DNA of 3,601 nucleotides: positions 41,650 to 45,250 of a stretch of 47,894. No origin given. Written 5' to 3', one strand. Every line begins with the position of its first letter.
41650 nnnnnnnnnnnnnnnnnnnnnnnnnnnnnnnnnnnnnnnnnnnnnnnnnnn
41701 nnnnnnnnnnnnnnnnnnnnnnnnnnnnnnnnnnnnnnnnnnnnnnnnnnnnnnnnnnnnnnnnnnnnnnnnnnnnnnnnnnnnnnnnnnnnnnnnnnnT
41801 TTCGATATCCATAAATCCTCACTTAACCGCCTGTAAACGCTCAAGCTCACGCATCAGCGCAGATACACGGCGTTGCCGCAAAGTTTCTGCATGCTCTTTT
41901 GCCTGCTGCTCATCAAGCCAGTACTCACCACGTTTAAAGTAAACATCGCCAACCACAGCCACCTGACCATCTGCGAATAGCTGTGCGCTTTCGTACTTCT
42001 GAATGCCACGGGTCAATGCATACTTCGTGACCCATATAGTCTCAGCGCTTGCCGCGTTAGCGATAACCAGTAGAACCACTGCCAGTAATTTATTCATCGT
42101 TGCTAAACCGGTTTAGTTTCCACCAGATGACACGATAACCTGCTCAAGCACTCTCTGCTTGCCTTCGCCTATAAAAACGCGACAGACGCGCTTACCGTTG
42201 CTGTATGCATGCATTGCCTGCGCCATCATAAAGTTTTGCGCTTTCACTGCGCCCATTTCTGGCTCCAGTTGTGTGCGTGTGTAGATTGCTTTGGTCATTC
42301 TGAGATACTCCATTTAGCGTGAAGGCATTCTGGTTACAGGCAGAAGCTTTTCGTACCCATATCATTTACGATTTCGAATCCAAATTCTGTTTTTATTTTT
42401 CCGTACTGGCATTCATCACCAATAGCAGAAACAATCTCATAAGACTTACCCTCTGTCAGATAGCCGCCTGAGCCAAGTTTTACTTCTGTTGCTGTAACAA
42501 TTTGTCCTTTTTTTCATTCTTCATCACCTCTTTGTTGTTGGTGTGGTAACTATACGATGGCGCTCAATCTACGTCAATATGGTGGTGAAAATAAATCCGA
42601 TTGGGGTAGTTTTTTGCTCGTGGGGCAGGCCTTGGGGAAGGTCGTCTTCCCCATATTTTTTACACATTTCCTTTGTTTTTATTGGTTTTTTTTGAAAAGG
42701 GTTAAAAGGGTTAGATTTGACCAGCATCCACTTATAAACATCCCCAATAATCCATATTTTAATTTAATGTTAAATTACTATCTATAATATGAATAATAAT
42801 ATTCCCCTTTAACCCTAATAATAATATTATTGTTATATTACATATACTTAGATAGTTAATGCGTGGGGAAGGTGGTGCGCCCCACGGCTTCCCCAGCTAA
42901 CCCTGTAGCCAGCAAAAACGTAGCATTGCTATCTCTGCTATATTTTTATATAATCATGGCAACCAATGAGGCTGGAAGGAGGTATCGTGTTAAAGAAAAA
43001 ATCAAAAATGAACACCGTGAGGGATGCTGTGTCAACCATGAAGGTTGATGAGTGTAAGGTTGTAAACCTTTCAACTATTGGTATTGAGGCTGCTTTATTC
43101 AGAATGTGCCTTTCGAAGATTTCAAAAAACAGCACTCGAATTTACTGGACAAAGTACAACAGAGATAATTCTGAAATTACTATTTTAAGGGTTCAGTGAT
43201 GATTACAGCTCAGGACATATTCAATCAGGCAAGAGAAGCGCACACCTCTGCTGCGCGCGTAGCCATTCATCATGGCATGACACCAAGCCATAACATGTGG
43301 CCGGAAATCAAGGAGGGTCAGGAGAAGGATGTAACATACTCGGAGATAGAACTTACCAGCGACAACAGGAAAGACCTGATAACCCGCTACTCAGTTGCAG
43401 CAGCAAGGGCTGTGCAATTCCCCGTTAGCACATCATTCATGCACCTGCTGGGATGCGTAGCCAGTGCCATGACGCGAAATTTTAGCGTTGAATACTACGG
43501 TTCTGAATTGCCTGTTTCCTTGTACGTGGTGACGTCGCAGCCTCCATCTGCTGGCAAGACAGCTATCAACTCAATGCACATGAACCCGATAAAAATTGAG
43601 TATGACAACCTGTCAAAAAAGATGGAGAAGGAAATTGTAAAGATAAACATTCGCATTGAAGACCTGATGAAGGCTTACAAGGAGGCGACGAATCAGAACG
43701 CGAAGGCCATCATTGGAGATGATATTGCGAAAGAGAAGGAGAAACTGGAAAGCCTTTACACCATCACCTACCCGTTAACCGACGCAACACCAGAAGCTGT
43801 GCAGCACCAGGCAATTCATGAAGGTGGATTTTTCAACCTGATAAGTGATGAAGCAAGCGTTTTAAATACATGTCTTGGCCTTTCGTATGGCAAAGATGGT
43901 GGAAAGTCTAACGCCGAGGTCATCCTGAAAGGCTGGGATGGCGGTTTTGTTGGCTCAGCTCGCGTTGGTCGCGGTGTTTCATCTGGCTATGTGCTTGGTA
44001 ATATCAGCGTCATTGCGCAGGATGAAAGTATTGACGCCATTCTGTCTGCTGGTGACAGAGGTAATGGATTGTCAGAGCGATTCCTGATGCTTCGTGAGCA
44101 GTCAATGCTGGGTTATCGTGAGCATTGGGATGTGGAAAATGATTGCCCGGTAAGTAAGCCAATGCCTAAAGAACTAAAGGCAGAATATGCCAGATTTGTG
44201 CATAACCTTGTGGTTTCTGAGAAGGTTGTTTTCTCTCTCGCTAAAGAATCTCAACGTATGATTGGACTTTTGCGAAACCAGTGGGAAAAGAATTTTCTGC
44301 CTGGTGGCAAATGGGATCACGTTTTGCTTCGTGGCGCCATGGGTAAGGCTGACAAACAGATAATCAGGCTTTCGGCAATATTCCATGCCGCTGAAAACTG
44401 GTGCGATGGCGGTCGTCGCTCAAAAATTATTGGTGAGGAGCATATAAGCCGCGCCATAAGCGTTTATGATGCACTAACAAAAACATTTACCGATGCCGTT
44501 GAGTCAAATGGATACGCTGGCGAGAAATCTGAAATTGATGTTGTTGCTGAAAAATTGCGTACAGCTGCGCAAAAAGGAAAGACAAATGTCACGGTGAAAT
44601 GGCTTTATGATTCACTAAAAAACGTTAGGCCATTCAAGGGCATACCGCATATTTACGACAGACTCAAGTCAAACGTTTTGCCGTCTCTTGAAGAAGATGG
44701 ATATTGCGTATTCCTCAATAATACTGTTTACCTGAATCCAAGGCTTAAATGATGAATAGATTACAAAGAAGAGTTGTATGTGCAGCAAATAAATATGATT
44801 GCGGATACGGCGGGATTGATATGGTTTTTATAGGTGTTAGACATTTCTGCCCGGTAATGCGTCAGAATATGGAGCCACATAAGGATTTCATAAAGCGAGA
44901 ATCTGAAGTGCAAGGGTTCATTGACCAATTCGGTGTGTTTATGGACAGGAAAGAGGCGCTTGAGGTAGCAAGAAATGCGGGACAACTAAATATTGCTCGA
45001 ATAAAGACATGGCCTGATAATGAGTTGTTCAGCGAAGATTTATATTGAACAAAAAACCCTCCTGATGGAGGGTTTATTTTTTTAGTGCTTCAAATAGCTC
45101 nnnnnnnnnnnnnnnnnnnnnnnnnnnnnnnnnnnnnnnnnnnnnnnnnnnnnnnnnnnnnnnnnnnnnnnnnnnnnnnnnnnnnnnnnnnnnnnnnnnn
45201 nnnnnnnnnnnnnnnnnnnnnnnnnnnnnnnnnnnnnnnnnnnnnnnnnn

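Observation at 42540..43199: Candidate replication origin next to the HTH plus DUF3987 ATPase genes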

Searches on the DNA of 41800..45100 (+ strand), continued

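Call 24: get_annotated_region(hit=H38, flank=1200)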
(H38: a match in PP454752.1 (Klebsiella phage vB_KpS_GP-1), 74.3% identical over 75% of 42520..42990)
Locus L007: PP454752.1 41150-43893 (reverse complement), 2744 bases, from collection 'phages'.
description: Klebsiella phage vB_KpS_GP-1, complete genome.
organism: Klebsiella phage vB_KpS_GP-1 (NCBI taxid 3146124)
taxonomy: Viruses; Duplodnaviria; Heunggongvirae; Uroviricota; Caudoviricetes
host: Klebsiella pneumoniae EuSCAPE_IT395; source: hospital wastewaters; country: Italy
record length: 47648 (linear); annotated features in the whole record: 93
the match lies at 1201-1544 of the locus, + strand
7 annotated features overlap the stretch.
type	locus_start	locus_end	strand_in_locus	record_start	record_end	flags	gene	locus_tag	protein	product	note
CDS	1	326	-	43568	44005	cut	-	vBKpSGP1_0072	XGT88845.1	hypothetical protein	-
CDS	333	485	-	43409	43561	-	-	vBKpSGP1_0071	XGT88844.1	hypothetical protein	-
CDS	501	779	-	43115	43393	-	-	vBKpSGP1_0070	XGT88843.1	hypothetical protein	-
CDS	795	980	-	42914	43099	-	-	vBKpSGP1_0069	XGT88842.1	hypothetical protein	-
CDS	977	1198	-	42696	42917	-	-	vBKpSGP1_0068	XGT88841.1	hypothetical protein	-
CDS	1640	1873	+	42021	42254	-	-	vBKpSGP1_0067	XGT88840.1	hypothetical protein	-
CDS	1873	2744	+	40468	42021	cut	-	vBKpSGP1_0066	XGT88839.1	hypothetical protein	-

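Call 25: get_annotated_region(hit=H41, flank=1200)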
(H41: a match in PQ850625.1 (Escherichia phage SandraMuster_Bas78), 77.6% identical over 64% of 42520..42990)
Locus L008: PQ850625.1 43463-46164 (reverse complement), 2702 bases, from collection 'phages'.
description: Escherichia phage SandraMuster_Bas78, complete genome.
organism: Escherichia phage SandraMuster_Bas78 (NCBI taxid 3398432)
taxonomy: Viruses; Duplodnaviria; Heunggongvirae; Uroviricota; Caudoviricetes
host: Escherichia coli; source: sewage plant inflow; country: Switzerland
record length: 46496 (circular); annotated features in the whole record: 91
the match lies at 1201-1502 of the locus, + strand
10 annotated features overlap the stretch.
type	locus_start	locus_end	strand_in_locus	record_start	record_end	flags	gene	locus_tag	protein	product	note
CDS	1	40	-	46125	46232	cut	-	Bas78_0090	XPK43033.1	hypothetical protein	-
CDS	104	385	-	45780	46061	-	-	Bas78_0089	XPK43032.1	hypothetical protein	-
CDS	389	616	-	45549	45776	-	-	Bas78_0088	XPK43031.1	hypothetical protein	-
CDS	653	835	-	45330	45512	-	-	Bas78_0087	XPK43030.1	hypothetical protein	-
CDS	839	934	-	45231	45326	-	-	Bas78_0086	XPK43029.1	hypothetical protein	-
CDS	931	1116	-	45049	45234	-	-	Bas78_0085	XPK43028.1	hypothetical protein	-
CDS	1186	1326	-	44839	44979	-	-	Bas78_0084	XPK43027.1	hypothetical protein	-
CDS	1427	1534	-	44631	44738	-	-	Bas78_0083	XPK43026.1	hypothetical protein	-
CDS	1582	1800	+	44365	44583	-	-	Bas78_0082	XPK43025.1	hypothetical protein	-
CDS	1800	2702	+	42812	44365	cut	-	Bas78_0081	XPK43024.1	DNA helicase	RNA and nucleotide metabolism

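Call 26: get_annotated_region(hit=H49, flank=1200)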
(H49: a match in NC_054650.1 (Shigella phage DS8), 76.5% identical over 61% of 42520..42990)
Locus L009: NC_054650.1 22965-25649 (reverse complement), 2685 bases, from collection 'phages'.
description: Shigella phage DS8, complete genome.
organism: Shigella phage DS8 (NCBI taxid 2565502)
taxonomy: Viruses; Duplodnaviria; Heunggongvirae; Uroviricota; Caudoviricetes; Deseoctovirus; Deseoctovirus DS8
host: Shigella flexneri strain ATCC 29903; source: -; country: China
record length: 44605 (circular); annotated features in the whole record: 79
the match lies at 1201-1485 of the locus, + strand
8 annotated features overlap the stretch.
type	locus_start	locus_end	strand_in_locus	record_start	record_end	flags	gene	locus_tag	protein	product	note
CDS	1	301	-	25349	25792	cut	-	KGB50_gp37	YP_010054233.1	hypothetical protein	-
CDS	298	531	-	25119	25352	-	-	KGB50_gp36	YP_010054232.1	hypothetical protein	-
CDS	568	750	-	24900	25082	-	-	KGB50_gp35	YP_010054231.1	hypothetical protein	-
CDS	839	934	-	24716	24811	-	-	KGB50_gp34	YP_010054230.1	hypothetical protein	-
CDS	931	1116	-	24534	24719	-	-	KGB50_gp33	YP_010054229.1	hypothetical protein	-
CDS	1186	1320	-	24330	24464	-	-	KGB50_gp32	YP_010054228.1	hypothetical protein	-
CDS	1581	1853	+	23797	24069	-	-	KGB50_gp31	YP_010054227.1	hypothetical protein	-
CDS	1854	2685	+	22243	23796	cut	-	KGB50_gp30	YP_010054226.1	DNA helicase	-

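Call 27: get_annotated_region(hit=H52, flank=1200)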
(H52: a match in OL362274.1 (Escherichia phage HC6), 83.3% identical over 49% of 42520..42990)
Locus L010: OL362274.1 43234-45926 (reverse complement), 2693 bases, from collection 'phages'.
description: Escherichia phage HC6, complete genome.
organism: Escherichia phage HC6 (NCBI taxid 2912292)
taxonomy: Viruses; Duplodnaviria; Heunggongvirae; Uroviricota; Caudoviricetes
host: Escherichia coli; source: raw sewage; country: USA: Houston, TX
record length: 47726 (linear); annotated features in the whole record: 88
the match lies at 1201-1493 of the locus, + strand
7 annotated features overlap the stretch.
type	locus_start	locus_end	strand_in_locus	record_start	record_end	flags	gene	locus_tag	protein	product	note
CDS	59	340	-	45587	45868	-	-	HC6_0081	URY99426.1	EaE protein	-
CDS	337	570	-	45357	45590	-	-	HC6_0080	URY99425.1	hypothetical protein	-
CDS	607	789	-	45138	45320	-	-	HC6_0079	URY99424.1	hypothetical protein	-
CDS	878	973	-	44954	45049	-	-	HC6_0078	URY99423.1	hypothetical protein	-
CDS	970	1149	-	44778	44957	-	-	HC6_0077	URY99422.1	hypothetical protein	-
CDS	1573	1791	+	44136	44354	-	-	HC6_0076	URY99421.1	hypothetical protein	-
CDS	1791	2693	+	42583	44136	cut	-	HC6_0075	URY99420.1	hypothetical protein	-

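Call 28: get_annotated_region(hit=H61, flank=1200)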
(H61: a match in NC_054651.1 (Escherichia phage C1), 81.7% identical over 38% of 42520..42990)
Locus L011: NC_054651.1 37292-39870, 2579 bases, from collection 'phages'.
description: Escherichia phage C1, complete genome.
organism: Escherichia phage C1 (NCBI taxid 2340716)
taxonomy: Viruses; Duplodnaviria; Heunggongvirae; Uroviricota; Caudoviricetes; Deseoctovirus; Deseoctovirus C1
host: Escherichia coli; source: swine fecal matter; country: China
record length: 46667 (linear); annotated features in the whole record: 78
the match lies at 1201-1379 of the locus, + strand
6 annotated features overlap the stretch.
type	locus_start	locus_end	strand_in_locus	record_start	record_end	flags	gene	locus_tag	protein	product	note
CDS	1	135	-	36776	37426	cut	-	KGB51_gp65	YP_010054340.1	HNH endonuclease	ORF66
CDS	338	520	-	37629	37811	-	-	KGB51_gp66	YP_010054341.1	hypothetical protein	ORF67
CDS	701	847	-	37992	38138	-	-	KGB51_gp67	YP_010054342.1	hypothetical protein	ORF68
CDS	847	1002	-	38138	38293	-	-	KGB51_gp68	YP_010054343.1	hypothetical protein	ORF69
CDS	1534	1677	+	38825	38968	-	-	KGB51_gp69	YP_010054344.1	hypothetical protein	ORF70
CDS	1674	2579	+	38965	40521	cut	-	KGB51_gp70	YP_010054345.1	DNA helicase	ORF71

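Call 32: get_annotated_region(hit=H69, flank=1500)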
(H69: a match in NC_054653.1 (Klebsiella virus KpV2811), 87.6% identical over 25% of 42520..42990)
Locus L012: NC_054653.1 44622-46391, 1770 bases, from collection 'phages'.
description: Klebsiella virus KpV2811, complete genome.
organism: Klebsiella virus KpV2811 (NCBI taxid 2759464)
taxonomy: Viruses; Duplodnaviria; Heunggongvirae; Uroviricota; Caudoviricetes
host: Klebsiella pneumoniae capsular type K1; source: sewage; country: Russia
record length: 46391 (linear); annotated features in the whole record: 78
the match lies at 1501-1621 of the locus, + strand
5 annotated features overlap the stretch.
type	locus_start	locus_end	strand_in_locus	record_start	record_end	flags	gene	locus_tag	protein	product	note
CDS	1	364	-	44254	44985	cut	-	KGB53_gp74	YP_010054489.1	EaA-like protein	-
CDS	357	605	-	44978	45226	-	-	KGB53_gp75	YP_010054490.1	hypothetical protein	-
CDS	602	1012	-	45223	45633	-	-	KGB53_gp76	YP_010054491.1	hypothetical protein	-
CDS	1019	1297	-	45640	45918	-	-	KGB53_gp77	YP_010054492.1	hypothetical protein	-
CDS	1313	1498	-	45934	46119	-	-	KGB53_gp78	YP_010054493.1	hypothetical protein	-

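Call 33: get_annotated_region(hit=H75, flank=1500)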
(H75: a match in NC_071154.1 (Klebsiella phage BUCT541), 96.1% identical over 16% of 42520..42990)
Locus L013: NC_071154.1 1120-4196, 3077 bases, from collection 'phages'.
description: Klebsiella phage BUCT541, complete genome.
organism: Klebsiella phage BUCT541 (NCBI taxid 2873352)
taxonomy: Viruses; Duplodnaviria; Heunggongvirae; Uroviricota; Caudoviricetes
host: Klebsiella pneumoniae; source: Hospital sewage; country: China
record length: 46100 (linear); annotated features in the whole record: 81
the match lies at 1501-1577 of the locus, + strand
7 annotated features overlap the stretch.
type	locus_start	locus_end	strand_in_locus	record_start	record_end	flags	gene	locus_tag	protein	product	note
CDS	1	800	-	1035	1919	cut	-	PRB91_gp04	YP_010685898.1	hypothetical protein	-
CDS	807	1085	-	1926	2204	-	-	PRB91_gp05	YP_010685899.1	hypothetical protein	-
CDS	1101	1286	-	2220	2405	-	-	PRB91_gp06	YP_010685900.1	hypothetical protein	-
CDS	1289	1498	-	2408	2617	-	-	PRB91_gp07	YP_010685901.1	hypothetical protein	-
CDS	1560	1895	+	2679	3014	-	-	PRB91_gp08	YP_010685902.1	hypothetical protein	-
CDS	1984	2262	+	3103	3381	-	-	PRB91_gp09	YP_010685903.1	hypothetical protein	-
CDS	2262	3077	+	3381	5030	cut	-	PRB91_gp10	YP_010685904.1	hypothetical protein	-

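Call 34: get_annotated_region(hit=H72, flank=1500)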
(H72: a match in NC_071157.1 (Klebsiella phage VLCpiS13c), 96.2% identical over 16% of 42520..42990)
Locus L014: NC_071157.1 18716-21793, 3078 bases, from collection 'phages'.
description: Klebsiella phage VLCpiS13c, complete genome.
organism: Klebsiella phage VLCpiS13c (NCBI taxid 2874887)
taxonomy: Viruses; Duplodnaviria; Heunggongvirae; Uroviricota; Caudoviricetes
host: Klebsiella pneumoniae; source: soil and water; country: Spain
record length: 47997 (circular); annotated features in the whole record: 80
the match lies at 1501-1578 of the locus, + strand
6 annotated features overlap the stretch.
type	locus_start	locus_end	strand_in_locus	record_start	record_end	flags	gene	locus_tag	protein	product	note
CDS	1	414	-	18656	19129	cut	-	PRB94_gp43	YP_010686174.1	hypothetical protein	-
CDS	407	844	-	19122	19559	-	-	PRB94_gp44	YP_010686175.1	hypothetical protein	-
CDS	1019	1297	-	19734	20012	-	-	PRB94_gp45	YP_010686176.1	hypothetical protein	-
CDS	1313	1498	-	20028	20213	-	-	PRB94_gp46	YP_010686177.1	hypothetical protein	-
CDS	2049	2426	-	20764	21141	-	-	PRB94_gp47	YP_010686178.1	hypothetical protein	-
CDS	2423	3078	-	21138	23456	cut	-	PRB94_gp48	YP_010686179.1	DNA primase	-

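Call 66: get_annotated_region(hit=H76, flank=3000)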
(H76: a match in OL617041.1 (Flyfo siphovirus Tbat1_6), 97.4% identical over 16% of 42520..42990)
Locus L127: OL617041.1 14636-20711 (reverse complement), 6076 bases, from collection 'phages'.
description: Flyfo siphovirus Tbat1_6, complete genome.
organism: Flyfo siphovirus Tbat1_6 (NCBI taxid 2907287)
taxonomy: Viruses; Duplodnaviria; Heunggongvirae; Uroviricota; Caudoviricetes
host: Pteropus tonganus; source: feces; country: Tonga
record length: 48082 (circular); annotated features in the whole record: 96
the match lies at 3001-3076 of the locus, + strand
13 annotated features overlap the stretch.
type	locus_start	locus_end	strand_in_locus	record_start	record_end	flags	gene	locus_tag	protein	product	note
CDS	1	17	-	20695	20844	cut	-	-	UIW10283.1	hypothetical protein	-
CDS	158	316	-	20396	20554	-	-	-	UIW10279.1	hypothetical protein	-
CDS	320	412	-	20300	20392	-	-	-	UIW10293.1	hypothetical protein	-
CDS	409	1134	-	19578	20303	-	-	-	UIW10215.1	protein of unknown function DUF550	-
CDS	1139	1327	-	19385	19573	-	-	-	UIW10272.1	hypothetical protein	-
CDS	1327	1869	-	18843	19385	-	-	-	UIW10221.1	Ead/Ea22-like protein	-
CDS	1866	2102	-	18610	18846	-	-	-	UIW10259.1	hypothetical protein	-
CDS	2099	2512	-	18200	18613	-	-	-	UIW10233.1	hypothetical protein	-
CDS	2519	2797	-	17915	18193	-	-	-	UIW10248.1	hypothetical protein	-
CDS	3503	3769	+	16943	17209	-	-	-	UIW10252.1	hypothetical protein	-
CDS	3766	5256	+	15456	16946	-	-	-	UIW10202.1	hypothetical protein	-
CDS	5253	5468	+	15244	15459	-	-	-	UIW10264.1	protein of unknown function DUF551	-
CDS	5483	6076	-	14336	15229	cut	-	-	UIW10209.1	zinc-binding domain of primase-helicase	-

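Call 67: get_annotated_region(hit=H64, flank=3000)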
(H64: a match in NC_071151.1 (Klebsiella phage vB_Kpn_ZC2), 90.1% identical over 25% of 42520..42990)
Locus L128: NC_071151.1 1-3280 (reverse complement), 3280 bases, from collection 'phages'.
description: Klebsiella phage ZCKP2, complete genome.
organism: Klebsiella phage vB_Kpn_ZC2 (NCBI taxid 2982901)
taxonomy: Viruses; Duplodnaviria; Heunggongvirae; Uroviricota; Caudoviricetes
host: Klebsiella pneumoniae KP-08; source: -; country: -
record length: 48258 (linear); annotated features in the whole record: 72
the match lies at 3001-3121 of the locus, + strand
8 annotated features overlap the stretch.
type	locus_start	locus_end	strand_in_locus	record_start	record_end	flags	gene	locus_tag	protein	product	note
CDS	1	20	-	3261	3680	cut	-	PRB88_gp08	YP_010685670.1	hypothetical protein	-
CDS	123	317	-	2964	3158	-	-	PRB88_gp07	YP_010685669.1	hypothetical protein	-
CDS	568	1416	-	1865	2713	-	-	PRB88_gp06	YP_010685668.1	hypothetical protein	-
CDS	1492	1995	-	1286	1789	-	-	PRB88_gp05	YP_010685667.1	EaA-like protein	-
CDS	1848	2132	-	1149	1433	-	-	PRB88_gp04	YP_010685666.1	minor tail protein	-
CDS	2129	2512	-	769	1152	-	-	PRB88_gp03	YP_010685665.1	hypothetical protein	-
CDS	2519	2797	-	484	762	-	-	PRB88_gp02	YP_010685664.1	hypothetical protein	-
CDS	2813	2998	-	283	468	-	-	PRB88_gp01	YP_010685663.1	hypothetical protein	-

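Call 79: search_rna_families(source=window, start=42400, end=43100, threshold=evalue, max_evalue=1)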
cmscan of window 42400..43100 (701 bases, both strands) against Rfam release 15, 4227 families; matches with E-value up to 1: 0.
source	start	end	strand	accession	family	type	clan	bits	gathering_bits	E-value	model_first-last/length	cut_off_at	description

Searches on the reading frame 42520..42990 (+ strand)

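Call 70: search_protein_families(library=pfam, proteins=[L127:3766-5256:+, L127:3503-3769:+, L013:2262-3077:+, L013:1984-2262:+, L014:2423-3076:-], max_evalue=0.001)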
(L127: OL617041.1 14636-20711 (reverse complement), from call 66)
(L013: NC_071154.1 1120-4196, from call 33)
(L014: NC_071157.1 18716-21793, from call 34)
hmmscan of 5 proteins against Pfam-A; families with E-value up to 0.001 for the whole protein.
L127:3766-5256:+ (496 aa): 0 families

L127:3503-3769:+ (88 aa): 0 families

L013:2262-3077:+ (272 aa): 0 families

L013:1984-2262:+ (92 aa): 0 families

L014:2423-3076:- (217 aa): 0 families

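Call 94: search_protein_families(library=phrogs, proteins=[L127:3766-5256:+, L127:3503-3769:+], max_evalue=0.001)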
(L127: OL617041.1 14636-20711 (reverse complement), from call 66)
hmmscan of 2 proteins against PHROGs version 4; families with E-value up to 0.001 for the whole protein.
L127:3766-5256:+ (496 aa): 4 families
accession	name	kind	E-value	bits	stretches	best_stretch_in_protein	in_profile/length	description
phrog_33132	-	DNA, RNA and nucleotide metabolism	0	1052.7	1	2-496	1-495/495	DNA primase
phrog_3022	-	DNA, RNA and nucleotide metabolism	3.8e-36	125.8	1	20-419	353-744/788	DNA primase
phrog_25777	-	DNA, RNA and nucleotide metabolism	1.2e-32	113.9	2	12-267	412-681/907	DNA primase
phrog_10514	-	DNA, RNA and nucleotide metabolism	1.7e-08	34.1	1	65-261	383-539/750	DNA primase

L127:3503-3769:+ (88 aa): 0 families
